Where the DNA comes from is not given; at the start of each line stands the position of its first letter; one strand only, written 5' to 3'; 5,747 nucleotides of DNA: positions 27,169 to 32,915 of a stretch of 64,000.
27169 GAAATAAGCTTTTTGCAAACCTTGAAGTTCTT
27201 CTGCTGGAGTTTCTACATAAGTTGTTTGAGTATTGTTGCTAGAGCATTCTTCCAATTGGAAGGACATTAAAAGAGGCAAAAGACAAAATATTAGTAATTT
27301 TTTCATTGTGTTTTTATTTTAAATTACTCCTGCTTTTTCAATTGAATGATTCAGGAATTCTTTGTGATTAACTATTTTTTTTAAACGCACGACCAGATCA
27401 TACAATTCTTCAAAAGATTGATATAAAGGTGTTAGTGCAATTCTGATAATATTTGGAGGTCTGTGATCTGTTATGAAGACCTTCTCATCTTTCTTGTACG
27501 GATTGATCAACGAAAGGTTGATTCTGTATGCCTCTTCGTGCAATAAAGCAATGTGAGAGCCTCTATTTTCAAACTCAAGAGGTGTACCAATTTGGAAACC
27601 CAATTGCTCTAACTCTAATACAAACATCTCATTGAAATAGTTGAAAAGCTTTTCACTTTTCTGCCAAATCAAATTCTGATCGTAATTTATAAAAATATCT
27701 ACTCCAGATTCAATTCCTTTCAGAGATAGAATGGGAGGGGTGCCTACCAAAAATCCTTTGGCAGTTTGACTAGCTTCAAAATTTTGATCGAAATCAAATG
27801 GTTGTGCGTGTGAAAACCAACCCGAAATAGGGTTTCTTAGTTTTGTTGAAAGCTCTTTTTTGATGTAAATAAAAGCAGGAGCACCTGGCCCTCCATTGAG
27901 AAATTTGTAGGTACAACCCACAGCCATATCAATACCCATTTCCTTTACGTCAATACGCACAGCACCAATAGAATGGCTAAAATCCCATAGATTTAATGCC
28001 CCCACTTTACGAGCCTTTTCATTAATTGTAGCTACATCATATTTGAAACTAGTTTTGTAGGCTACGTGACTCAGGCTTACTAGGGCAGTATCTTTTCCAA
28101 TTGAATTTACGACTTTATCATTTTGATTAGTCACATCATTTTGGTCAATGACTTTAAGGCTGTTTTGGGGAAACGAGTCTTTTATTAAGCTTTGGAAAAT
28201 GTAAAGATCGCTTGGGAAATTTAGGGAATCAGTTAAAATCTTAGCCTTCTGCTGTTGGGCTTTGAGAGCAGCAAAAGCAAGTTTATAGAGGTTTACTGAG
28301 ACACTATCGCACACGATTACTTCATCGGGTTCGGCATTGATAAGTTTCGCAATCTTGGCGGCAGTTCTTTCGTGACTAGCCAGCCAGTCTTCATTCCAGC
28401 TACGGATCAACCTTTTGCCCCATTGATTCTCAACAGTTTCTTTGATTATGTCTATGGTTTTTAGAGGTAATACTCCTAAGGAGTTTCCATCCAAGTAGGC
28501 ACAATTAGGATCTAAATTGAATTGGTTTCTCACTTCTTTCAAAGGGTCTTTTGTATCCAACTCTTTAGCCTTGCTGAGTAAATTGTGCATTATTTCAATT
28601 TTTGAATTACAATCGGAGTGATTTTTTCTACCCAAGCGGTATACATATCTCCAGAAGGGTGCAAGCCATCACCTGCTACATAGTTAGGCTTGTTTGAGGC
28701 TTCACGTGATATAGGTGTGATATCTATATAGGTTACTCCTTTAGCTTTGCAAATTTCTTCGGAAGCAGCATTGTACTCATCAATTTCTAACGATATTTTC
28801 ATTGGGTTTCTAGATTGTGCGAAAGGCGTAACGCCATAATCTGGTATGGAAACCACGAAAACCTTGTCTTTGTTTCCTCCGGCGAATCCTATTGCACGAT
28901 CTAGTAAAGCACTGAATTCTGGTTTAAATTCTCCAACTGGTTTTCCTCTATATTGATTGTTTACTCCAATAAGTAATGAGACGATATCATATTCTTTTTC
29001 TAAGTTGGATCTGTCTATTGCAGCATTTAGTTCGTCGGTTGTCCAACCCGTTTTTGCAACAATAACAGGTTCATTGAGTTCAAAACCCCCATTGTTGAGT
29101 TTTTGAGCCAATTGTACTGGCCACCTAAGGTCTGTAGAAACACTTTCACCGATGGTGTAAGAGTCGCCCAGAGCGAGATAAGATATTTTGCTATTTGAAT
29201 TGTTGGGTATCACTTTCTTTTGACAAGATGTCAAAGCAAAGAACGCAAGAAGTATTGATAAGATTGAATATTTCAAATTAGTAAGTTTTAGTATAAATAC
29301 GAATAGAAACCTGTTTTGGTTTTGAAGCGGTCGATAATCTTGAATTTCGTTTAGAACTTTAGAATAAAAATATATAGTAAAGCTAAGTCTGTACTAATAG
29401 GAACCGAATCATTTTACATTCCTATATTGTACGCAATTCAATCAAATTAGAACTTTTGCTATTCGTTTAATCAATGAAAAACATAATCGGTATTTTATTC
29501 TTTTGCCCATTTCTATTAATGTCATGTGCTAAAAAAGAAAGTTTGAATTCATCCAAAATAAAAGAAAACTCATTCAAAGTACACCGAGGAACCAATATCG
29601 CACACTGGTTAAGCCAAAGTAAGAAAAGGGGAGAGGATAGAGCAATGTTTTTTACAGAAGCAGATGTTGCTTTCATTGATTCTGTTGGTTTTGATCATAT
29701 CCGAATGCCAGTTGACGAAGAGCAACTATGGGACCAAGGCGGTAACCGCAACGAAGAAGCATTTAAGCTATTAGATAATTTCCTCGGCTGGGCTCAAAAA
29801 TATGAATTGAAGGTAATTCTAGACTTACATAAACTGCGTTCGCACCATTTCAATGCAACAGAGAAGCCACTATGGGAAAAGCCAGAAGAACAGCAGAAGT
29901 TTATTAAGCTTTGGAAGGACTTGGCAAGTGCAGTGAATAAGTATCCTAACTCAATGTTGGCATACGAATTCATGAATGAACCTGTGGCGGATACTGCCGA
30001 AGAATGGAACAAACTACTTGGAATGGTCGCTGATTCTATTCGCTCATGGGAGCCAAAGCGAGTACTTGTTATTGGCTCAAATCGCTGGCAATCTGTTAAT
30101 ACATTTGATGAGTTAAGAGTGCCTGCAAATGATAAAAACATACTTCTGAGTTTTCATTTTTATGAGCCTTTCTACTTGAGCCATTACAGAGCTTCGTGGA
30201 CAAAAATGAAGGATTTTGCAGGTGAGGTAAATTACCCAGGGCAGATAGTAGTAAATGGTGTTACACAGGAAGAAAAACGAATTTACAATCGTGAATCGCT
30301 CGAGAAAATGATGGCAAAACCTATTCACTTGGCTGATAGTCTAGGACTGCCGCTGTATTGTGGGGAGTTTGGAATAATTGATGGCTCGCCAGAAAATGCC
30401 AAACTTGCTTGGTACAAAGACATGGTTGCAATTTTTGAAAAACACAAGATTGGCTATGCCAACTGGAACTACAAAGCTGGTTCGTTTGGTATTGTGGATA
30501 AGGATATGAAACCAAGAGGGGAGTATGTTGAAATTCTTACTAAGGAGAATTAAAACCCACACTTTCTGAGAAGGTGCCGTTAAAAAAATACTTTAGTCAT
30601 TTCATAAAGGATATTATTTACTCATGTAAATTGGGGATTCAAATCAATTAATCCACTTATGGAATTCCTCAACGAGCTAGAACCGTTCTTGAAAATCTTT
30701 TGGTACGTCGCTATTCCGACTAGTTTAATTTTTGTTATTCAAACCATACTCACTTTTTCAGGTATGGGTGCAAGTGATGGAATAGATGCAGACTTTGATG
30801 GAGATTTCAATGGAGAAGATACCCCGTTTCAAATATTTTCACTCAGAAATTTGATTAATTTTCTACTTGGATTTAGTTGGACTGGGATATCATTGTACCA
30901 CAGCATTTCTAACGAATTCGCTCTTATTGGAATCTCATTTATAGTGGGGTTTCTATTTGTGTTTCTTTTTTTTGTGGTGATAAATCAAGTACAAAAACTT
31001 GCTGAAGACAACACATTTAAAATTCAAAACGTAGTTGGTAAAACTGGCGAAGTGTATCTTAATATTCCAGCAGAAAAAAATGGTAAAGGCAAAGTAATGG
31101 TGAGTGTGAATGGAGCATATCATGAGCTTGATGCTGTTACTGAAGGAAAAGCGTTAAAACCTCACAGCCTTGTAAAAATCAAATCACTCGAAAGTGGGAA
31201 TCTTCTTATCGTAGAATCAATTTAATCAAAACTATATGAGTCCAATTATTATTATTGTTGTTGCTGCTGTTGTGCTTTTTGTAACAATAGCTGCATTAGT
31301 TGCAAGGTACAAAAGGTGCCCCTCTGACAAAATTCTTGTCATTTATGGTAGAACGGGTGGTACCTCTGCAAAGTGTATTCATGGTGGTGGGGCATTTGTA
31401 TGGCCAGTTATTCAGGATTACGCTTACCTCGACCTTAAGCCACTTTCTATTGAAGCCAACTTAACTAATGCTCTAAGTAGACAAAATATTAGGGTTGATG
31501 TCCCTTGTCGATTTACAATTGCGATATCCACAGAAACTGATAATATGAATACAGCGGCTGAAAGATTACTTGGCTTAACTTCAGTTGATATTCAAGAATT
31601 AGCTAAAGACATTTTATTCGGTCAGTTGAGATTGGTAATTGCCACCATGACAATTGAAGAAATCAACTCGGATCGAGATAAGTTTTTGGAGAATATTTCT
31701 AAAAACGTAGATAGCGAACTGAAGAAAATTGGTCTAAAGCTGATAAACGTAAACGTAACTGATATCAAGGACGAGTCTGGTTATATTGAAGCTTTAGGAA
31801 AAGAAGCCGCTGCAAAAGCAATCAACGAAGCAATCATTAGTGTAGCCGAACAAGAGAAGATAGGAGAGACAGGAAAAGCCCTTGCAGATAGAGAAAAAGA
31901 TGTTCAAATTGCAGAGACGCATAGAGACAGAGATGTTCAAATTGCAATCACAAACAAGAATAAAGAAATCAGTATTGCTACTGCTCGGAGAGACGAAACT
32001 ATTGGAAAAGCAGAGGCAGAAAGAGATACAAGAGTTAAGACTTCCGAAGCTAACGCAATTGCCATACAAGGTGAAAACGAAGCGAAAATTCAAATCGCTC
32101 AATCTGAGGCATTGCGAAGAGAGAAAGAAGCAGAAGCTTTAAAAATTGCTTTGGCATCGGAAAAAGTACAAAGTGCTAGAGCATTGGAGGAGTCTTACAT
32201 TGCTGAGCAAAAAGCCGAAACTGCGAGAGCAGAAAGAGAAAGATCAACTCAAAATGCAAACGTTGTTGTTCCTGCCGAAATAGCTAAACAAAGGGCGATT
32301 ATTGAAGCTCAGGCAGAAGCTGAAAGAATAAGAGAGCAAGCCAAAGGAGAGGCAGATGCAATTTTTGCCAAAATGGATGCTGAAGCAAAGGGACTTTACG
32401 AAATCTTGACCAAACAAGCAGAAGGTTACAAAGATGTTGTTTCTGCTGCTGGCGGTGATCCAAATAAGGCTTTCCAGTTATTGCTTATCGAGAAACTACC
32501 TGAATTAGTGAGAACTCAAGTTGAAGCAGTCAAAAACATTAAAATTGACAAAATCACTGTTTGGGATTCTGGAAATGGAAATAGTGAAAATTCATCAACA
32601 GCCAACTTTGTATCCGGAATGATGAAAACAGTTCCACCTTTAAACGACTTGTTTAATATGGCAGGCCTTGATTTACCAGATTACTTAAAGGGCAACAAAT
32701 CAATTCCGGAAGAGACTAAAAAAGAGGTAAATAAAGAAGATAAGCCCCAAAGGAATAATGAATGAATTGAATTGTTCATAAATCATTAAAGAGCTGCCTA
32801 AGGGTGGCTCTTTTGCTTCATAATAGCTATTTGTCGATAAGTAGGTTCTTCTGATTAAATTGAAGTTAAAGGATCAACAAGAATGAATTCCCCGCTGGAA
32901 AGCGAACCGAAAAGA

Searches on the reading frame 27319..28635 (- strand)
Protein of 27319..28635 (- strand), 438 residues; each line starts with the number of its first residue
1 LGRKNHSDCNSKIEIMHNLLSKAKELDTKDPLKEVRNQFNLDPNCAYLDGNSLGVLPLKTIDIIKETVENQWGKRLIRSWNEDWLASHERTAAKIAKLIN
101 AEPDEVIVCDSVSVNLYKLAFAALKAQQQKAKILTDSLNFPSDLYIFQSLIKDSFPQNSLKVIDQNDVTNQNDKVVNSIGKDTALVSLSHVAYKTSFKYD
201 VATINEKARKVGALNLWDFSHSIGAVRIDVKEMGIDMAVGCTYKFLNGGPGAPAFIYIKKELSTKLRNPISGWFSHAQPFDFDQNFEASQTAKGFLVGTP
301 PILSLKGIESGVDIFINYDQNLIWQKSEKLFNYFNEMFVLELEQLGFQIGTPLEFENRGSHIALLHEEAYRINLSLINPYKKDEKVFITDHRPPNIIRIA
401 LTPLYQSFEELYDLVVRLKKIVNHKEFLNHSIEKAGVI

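Call 96: search_protein_families(library=pfam, max_evalue=0.0001, proteins=[window:27319-28635:-])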
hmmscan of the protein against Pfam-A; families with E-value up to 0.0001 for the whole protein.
window:27319-28635:- (438 aa): 2 families
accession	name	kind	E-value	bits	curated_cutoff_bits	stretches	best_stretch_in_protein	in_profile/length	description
PF00266.25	Aminotran_5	-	1.5e-22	80.5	21.5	1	47-336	2-289/371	Aminotransferase class-V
PF22580.2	KYNU_C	-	2.9e-19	69.3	27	1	323-417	1-89/90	Kynureninase C-terminal domain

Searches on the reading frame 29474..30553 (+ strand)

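Call 96: search_protein_families(library=pfam, max_evalue=0.0001, proteins=[window:29474-30553:+])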
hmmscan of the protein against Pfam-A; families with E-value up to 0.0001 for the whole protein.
window:29474-30553:+ (359 aa): 1 family
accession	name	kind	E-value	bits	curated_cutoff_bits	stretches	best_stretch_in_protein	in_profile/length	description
PF00150.24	Cellulase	-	6.6e-36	124.6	23.5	1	61-335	23-270/272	Cellulase (glycosyl hydrolase family 5)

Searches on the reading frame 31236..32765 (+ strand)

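Call 96: search_protein_families(library=pfam, max_evalue=0.0001, proteins=[window:31236-32765:+])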
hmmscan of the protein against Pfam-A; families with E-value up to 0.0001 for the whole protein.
window:31236-32765:+ (509 aa): 2 families
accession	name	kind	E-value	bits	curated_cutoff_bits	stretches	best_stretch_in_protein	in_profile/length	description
PF01145.31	Band_7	-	5.7e-30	105.1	23.6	1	30-208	5-176/176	SPFH domain / Band 7 family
PF15975.10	Flot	-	2.8e-06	27.9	27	1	361-457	1-86/124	Flotillin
